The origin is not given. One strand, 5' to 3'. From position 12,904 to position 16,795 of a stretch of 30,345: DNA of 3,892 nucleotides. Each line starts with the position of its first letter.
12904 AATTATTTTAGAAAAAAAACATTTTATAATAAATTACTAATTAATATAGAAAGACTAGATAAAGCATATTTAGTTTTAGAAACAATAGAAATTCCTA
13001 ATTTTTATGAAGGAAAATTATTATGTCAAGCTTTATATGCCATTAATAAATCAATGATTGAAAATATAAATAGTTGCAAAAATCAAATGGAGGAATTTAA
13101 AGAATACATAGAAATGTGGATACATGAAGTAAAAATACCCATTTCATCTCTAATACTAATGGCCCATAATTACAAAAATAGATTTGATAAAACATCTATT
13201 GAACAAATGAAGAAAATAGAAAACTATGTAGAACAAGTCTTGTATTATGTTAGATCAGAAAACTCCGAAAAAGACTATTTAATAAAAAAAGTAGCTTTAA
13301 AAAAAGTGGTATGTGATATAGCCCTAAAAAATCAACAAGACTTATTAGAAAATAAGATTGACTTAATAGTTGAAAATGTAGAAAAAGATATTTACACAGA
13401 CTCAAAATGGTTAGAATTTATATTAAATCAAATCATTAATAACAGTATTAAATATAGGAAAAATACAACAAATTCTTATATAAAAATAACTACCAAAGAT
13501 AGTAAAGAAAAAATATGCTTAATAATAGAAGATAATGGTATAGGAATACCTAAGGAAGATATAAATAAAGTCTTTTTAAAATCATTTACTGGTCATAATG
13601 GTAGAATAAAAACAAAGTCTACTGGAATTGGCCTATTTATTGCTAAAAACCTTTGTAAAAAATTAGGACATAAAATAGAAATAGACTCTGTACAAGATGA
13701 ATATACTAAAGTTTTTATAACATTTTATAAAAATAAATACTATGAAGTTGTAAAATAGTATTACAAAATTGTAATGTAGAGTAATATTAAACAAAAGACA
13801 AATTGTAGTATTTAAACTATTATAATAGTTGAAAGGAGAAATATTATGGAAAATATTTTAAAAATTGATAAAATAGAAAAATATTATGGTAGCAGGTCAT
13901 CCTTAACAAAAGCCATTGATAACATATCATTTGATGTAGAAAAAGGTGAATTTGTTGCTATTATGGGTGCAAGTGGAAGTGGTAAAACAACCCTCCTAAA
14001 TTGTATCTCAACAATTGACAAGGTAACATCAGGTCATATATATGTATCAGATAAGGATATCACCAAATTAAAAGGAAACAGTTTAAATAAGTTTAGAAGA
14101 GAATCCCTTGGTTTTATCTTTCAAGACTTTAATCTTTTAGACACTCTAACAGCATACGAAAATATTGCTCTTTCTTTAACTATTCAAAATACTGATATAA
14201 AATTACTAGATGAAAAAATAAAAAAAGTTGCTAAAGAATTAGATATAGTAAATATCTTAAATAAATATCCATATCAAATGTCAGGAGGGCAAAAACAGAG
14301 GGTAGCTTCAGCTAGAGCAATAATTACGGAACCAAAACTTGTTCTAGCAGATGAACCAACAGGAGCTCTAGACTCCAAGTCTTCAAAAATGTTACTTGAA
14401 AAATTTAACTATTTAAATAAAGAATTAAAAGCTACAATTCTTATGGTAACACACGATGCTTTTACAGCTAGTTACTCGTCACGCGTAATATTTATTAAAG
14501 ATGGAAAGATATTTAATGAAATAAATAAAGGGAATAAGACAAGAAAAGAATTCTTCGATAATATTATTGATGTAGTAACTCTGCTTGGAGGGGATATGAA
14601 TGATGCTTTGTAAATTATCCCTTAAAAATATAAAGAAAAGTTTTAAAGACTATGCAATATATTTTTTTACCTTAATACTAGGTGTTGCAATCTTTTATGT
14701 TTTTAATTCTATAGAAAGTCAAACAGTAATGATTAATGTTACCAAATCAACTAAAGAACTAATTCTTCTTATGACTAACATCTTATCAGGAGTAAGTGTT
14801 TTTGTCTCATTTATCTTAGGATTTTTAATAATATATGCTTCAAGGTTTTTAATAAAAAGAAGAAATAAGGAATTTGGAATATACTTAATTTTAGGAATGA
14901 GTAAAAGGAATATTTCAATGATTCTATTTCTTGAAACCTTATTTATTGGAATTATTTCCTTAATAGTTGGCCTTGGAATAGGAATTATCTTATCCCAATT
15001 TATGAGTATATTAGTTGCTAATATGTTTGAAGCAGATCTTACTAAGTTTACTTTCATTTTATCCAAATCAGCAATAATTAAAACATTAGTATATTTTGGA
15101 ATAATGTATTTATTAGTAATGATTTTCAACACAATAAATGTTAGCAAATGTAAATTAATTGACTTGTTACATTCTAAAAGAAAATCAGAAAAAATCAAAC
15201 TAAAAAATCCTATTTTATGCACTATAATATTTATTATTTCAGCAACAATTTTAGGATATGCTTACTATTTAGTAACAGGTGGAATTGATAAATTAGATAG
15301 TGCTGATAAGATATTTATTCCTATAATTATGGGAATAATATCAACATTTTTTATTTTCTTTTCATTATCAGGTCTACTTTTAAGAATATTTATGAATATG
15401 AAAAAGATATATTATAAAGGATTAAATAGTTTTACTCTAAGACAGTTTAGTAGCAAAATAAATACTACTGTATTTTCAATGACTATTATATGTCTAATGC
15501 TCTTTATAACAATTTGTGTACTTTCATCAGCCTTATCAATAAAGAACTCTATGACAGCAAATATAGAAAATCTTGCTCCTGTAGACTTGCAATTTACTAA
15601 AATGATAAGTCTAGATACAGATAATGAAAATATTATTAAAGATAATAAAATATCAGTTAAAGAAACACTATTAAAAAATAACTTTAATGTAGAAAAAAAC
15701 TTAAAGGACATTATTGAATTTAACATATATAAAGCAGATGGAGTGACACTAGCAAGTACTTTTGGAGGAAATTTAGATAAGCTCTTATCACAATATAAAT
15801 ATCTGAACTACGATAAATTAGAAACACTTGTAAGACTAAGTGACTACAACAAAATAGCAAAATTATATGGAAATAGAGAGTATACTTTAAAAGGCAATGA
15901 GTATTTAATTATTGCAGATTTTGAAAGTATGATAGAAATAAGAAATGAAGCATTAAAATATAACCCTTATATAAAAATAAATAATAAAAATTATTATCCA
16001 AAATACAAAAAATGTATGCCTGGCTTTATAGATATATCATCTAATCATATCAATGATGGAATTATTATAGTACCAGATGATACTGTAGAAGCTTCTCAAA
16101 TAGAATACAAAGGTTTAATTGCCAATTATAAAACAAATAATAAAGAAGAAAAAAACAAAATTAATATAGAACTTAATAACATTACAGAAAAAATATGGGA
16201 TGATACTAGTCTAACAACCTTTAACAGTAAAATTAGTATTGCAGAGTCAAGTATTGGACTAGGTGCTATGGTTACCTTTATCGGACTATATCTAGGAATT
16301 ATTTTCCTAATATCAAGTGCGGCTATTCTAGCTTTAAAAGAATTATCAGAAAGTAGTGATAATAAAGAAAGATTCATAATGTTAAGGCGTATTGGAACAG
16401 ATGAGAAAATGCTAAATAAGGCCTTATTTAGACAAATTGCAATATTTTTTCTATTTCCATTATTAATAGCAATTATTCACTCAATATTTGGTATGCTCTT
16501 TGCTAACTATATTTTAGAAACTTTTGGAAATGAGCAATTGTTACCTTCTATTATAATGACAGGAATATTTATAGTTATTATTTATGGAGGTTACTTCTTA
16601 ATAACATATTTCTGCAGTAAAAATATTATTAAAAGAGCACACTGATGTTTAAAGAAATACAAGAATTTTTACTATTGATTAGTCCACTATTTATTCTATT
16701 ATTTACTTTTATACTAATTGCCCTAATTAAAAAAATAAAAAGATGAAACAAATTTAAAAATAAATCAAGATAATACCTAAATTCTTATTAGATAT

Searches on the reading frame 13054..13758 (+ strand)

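Call 55: search_protein_families(library=pfam, proteins=[window:13054-13758:+], max_evalue=0.00001)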
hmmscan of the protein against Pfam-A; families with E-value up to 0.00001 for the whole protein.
window:13054-13758:+ (234 aa): 2 families
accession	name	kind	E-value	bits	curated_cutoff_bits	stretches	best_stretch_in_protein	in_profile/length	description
PF02518.31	HATPase_c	-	3e-20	73.2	26.4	1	116-224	2-107/111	Histidine kinase-, DNA gyrase B-, and HSP90-like ATPase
PF13589.12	HATPase_c_3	-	4.8e-06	27.1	25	1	121-199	4-82/137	Histidine kinase-, DNA gyrase B-, and HSP90-like ATPase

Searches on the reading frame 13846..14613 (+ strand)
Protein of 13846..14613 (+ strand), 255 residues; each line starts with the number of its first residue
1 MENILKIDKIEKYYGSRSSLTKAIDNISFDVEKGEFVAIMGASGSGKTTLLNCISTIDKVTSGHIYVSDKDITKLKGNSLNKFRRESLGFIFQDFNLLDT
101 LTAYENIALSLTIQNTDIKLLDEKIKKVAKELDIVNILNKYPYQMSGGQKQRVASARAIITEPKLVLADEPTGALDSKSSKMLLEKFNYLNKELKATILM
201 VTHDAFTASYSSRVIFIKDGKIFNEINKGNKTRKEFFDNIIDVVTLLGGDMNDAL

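Call 55: search_protein_families(library=pfam, proteins=[window:13846-14613:+], max_evalue=0.00001)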
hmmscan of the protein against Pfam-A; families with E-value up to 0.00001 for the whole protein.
window:13846-14613:+ (255 aa): 1 family
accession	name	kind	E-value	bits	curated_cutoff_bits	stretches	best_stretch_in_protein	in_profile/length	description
PF00005.33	ABC_tran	-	7.2e-35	121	25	1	25-172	2-136/137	ABC transporter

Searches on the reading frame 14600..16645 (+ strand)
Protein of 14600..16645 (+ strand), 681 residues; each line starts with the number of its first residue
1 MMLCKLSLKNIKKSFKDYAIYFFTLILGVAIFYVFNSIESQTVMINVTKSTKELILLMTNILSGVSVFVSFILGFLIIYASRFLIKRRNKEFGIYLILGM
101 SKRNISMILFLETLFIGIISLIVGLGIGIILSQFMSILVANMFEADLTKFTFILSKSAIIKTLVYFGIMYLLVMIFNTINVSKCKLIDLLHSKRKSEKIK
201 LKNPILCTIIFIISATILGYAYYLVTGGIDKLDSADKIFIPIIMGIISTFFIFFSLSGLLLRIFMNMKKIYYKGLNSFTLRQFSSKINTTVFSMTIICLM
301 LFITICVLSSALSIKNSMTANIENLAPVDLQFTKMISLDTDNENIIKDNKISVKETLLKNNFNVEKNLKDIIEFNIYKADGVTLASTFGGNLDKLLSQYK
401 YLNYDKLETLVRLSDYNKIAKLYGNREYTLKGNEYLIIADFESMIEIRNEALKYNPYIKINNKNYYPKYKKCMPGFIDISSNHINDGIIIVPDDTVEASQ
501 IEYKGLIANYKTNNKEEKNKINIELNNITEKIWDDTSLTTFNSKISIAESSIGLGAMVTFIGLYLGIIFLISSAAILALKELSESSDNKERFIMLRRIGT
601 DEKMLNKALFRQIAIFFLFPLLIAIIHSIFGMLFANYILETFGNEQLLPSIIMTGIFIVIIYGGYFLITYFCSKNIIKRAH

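Call 55: search_protein_families(library=pfam, proteins=[window:14600-16645:+], max_evalue=0.00001)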
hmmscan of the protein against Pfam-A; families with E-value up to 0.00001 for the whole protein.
window:14600-16645:+ (681 aa): 1 family
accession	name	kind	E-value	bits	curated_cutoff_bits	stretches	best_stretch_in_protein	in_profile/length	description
PF02687.27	FtsX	-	9.2e-15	55.2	25.5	1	65-181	3-115/120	FtsX-like permease C-terminal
